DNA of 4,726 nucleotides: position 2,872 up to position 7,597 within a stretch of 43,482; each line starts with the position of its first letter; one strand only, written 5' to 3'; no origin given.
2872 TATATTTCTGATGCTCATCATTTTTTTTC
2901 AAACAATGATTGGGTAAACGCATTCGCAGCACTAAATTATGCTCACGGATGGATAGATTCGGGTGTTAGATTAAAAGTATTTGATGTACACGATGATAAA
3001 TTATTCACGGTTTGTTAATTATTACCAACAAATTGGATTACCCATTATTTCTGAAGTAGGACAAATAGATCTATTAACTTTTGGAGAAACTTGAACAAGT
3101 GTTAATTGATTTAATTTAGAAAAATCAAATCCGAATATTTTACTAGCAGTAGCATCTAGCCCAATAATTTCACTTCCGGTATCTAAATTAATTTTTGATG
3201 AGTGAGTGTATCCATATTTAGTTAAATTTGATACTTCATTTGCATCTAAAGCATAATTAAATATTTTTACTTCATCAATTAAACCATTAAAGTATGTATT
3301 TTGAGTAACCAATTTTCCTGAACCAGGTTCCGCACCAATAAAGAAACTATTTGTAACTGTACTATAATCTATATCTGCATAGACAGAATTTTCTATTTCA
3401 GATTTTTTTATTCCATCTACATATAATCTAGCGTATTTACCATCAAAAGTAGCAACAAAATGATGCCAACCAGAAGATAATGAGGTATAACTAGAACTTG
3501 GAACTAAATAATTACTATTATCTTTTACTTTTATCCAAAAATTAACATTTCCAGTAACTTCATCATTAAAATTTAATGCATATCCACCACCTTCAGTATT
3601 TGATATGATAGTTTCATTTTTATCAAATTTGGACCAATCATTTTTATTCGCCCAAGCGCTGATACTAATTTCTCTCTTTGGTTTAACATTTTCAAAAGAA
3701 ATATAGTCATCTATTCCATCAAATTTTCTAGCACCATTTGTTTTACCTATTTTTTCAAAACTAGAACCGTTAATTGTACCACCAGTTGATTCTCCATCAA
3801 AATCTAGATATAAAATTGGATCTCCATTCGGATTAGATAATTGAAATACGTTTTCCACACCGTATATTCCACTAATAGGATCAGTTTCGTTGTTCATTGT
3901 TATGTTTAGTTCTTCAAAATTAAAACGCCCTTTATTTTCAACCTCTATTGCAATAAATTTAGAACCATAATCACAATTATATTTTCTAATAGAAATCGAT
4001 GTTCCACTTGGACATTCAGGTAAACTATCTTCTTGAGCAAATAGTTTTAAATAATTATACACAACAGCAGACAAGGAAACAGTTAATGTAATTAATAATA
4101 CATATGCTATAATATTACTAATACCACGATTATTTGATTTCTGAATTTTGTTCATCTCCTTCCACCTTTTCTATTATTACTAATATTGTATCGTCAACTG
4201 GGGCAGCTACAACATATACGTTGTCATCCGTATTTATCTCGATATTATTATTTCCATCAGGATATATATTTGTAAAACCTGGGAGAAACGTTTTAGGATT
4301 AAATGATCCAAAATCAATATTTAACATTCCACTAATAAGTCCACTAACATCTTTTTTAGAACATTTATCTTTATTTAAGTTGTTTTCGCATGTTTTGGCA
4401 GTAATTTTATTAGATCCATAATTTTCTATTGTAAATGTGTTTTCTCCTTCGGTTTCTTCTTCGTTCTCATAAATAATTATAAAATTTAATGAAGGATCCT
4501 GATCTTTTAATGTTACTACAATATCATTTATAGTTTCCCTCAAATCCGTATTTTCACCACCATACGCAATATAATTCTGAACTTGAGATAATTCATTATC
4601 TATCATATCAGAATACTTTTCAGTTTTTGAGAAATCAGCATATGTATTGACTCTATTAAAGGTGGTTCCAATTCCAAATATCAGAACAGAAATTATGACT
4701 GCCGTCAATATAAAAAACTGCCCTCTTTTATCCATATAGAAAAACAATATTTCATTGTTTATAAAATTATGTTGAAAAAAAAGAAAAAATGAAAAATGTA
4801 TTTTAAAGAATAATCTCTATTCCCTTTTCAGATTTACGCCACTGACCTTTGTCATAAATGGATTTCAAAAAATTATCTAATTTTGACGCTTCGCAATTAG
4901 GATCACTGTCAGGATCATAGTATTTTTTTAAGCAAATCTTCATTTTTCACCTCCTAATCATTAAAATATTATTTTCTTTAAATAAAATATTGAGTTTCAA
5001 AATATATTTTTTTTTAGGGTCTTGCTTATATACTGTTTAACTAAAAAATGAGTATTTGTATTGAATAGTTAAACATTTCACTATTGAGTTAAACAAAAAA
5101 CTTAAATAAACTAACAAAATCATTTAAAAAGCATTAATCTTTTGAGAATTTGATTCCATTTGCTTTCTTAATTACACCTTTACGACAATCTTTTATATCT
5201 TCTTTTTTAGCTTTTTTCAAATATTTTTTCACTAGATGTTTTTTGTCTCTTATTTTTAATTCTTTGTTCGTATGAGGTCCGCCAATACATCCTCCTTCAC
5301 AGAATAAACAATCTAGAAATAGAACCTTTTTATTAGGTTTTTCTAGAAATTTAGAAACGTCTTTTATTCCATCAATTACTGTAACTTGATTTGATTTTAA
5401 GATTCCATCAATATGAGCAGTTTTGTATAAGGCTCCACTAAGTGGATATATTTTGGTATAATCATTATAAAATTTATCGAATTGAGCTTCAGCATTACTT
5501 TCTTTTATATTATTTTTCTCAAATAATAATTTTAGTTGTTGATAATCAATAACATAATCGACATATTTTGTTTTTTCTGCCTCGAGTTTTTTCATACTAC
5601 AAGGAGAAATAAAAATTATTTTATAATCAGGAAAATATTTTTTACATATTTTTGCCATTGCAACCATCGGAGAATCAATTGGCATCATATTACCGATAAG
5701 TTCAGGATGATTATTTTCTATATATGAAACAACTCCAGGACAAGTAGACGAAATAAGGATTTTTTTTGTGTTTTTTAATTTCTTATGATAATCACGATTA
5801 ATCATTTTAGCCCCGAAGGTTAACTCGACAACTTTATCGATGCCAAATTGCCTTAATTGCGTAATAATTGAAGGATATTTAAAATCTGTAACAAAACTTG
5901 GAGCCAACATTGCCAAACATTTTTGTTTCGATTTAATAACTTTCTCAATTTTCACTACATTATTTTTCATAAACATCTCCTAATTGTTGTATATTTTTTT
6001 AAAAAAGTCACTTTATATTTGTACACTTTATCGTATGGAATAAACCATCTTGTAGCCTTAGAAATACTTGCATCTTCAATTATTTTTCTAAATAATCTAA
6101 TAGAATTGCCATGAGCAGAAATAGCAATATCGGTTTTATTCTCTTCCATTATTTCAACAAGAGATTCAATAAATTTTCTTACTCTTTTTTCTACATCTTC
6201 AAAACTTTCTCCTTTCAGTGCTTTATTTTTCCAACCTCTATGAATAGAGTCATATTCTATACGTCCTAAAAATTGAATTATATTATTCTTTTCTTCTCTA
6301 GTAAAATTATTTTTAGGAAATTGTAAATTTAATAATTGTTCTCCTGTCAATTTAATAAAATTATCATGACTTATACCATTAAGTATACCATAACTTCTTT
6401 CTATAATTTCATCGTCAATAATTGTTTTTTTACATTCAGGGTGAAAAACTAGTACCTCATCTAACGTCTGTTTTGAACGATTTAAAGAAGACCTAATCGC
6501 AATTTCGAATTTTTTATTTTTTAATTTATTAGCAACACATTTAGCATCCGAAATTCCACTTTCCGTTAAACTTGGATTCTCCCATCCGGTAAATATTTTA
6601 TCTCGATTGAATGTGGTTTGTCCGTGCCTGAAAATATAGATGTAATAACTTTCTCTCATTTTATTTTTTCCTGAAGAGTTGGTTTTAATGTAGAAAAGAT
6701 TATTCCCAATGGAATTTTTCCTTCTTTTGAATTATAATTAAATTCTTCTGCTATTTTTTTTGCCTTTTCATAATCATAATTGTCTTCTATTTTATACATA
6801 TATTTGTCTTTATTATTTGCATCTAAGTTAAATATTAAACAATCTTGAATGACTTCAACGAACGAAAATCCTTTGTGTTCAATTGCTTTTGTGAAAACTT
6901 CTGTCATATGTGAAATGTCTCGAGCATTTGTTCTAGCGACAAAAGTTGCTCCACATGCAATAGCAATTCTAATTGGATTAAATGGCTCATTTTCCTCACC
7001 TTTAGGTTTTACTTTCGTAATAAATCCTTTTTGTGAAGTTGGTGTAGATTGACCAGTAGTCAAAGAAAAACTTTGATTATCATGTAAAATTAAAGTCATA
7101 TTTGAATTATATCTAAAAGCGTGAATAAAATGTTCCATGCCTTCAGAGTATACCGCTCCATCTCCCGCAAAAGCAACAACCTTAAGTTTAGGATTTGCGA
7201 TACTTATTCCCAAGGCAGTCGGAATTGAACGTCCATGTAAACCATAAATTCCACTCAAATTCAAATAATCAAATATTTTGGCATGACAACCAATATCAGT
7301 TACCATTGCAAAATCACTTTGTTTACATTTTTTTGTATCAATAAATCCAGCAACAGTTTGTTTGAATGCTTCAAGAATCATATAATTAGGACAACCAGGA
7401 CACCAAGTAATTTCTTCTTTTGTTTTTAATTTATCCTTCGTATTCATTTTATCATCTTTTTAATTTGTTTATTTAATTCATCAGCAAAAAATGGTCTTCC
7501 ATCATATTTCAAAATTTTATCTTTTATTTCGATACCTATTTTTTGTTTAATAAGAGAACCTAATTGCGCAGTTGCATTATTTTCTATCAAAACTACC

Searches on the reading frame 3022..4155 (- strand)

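Call 69: search_protein_families(library=pfam, proteins=[window:3022-4155:-], max_evalue=0.001)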
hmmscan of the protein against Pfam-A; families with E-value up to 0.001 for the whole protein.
window:3022-4155:- (377 aa): 2 families
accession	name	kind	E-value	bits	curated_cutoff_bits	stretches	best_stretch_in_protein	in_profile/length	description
PF13385.13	Laminin_G_3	-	6.4e-23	82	27.6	1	146-309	1-151/151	Concanavalin A-like lectin/glucanases superfamily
PF02210.31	Laminin_G_2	-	0.00019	22.3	22.9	1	202-298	28-123/126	Laminin G domain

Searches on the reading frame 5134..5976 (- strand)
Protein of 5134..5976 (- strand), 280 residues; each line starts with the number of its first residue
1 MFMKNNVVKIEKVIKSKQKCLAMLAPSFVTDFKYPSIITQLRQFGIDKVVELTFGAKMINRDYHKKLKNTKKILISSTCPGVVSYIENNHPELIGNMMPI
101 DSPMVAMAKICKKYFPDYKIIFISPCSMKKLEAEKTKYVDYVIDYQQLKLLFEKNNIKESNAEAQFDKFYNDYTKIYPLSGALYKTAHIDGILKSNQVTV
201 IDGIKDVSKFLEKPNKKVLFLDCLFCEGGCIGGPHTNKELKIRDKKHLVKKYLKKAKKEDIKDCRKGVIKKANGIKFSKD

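Call 69: search_protein_families(library=pfam, proteins=[window:5134-5976:-], max_evalue=0.001)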
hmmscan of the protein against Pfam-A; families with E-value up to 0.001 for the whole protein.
window:5134-5976:- (280 aa): 1 family
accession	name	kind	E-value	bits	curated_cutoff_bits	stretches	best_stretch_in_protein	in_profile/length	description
PF02906.19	Fe_hyd_lg_C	-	8.7e-44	150.4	22.1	1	19-234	2-245/245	Iron only hydrogenase large subunit, C-terminal domain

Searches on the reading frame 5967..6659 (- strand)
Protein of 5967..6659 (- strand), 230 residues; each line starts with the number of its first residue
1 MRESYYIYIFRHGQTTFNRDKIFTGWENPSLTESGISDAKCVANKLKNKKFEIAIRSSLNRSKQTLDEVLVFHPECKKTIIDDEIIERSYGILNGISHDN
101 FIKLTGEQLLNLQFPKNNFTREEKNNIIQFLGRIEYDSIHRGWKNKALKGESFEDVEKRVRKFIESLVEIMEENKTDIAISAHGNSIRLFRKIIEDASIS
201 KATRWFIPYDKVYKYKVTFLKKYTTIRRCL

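Call 69: search_protein_families(library=pfam, proteins=[window:5967-6659:-], max_evalue=0.001)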
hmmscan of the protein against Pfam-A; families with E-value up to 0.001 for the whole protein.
window:5967-6659:- (230 aa): 1 family
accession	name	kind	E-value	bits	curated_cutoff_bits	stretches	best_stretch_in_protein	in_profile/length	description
PF00300.27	His_Phos_1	-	8.3e-31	107.6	21.7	2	7-134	1-126/194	Histidine phosphatase superfamily (branch 1)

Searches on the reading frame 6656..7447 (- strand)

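Call 69: search_protein_families(library=pfam, proteins=[window:6656-7447:-], max_evalue=0.001)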
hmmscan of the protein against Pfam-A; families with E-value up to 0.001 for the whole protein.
window:6656-7447:- (263 aa): 2 families
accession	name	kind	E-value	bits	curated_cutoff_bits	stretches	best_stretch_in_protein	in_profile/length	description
PF02775.26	TPP_enzyme_C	-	8.6e-33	113.7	21.9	1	51-199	1-151/151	Thiamine pyrophosphate enzyme, C-terminal TPP binding domain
PF12367.13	PFO_beta_C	-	0.00025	21.5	24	1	216-262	16-61/66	Pyruvate ferredoxin oxidoreductase beta subunit C terminal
